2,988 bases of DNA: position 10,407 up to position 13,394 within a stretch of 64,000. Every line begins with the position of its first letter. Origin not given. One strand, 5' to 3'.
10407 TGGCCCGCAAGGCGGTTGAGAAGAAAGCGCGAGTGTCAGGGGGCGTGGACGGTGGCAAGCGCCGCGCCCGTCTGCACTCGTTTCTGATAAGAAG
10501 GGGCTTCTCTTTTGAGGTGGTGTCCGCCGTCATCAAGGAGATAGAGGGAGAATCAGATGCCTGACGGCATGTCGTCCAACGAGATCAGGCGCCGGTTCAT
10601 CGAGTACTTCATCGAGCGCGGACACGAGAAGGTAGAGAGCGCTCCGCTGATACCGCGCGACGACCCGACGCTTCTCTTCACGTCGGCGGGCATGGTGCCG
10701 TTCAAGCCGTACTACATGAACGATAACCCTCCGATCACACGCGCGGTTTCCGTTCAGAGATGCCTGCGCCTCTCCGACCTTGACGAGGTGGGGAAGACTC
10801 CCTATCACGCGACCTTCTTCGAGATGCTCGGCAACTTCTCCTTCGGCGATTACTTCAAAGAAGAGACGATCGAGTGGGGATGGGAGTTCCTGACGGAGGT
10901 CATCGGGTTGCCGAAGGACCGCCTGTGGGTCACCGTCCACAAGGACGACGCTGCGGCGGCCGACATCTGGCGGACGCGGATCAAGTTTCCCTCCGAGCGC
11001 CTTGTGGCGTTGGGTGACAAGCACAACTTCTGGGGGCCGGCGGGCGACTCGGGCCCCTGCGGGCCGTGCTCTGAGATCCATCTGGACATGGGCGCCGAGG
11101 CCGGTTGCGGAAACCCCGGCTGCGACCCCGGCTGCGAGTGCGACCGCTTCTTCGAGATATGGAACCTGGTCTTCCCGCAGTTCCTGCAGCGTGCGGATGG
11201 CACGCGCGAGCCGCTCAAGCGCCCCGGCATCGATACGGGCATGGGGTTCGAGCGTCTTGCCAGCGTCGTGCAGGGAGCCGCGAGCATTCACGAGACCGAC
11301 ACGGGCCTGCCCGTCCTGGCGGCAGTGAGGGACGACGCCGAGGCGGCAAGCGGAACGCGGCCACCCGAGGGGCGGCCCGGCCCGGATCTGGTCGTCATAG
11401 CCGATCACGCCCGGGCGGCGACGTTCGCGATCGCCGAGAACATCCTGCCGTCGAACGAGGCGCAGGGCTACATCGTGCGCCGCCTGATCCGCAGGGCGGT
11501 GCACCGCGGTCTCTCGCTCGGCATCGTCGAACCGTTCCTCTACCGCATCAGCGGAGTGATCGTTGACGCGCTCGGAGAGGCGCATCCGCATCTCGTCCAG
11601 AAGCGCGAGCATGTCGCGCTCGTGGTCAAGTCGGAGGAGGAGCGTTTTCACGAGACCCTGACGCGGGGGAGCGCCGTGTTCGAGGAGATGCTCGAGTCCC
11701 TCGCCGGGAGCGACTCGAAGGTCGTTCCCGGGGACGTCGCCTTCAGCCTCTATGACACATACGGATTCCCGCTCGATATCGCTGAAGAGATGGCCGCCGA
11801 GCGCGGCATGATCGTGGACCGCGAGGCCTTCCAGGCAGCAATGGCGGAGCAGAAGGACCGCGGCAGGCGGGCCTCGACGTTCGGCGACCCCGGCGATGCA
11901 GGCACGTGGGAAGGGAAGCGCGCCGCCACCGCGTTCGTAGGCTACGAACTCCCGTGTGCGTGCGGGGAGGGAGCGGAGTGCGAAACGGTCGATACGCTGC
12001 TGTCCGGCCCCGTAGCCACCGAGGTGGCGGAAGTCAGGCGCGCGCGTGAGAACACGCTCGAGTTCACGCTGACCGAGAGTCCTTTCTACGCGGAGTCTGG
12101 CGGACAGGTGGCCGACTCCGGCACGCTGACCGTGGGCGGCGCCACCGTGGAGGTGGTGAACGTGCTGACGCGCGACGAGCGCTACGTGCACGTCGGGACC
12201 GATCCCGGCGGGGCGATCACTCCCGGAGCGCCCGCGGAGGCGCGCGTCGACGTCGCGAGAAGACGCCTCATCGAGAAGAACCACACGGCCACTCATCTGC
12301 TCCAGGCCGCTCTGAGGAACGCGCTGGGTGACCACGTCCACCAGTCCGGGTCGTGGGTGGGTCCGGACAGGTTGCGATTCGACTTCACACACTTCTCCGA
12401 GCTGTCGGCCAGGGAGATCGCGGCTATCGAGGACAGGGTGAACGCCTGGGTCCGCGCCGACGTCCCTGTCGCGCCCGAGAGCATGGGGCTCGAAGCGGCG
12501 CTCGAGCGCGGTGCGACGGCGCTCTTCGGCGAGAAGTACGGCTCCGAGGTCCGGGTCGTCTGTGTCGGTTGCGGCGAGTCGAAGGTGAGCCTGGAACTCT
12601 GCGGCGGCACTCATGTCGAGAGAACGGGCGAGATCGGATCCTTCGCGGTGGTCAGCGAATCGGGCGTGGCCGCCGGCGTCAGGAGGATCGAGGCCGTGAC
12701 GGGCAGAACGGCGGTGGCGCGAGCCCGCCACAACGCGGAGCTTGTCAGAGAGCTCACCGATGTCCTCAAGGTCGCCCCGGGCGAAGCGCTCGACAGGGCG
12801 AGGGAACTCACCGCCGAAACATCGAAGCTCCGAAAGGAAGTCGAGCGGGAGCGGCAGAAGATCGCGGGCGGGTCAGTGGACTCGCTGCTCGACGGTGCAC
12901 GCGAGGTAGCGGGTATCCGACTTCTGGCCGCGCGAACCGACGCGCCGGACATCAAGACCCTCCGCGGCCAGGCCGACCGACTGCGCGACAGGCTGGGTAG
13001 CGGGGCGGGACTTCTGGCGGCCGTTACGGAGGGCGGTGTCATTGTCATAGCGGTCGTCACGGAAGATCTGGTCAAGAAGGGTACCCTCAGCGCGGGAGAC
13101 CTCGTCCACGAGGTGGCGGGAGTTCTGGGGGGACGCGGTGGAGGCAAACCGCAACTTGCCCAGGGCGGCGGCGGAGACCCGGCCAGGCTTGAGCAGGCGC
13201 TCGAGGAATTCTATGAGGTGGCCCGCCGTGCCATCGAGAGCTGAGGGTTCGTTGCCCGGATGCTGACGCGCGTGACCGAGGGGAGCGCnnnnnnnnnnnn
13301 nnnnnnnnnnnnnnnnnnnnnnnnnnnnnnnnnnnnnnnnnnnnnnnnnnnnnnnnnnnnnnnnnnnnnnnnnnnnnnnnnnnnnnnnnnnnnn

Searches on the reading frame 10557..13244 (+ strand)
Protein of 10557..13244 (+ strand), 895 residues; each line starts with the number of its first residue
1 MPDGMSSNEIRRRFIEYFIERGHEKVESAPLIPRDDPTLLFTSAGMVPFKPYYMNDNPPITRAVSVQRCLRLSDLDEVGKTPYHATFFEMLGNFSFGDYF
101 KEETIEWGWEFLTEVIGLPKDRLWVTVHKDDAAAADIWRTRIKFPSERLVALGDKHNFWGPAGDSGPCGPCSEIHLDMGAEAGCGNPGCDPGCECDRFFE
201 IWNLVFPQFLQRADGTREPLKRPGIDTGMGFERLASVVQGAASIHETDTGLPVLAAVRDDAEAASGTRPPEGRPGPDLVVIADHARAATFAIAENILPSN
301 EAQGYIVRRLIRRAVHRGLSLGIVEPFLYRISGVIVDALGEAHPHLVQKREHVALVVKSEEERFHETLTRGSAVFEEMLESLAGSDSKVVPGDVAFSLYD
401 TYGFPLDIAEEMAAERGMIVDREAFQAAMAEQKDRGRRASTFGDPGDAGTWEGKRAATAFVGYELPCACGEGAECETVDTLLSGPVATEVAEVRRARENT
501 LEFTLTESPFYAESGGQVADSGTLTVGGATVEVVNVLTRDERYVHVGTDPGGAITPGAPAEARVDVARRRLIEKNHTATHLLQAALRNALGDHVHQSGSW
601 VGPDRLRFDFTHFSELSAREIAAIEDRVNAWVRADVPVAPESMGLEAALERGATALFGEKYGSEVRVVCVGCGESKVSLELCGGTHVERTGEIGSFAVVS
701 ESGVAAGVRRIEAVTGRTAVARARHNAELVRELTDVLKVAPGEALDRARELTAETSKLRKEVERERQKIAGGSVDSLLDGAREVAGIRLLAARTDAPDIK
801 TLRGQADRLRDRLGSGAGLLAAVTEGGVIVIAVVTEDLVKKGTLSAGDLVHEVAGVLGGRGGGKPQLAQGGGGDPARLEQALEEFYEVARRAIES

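Call 80: search_protein_families(library=pfam, proteins=[window:10557-13244:+], max_evalue=0.001)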
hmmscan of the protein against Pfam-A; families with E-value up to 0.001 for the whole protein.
window:10557-13244:+ (895 aa): 3 families
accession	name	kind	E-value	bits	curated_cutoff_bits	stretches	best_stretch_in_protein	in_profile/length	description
PF01411.24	tRNA-synt_2c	-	1.5e-166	555.6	30.3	1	9-566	1-550/552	tRNA synthetases class II (A)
PF07973.19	tRNA_SAD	-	7.4e-15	55.1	24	1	665-712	1-44/44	Threonyl and Alanyl tRNA synthetase second additional domain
PF02272.25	DHHA1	-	3.4e-11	44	25.9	1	795-888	11-99/102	DHHA1 domain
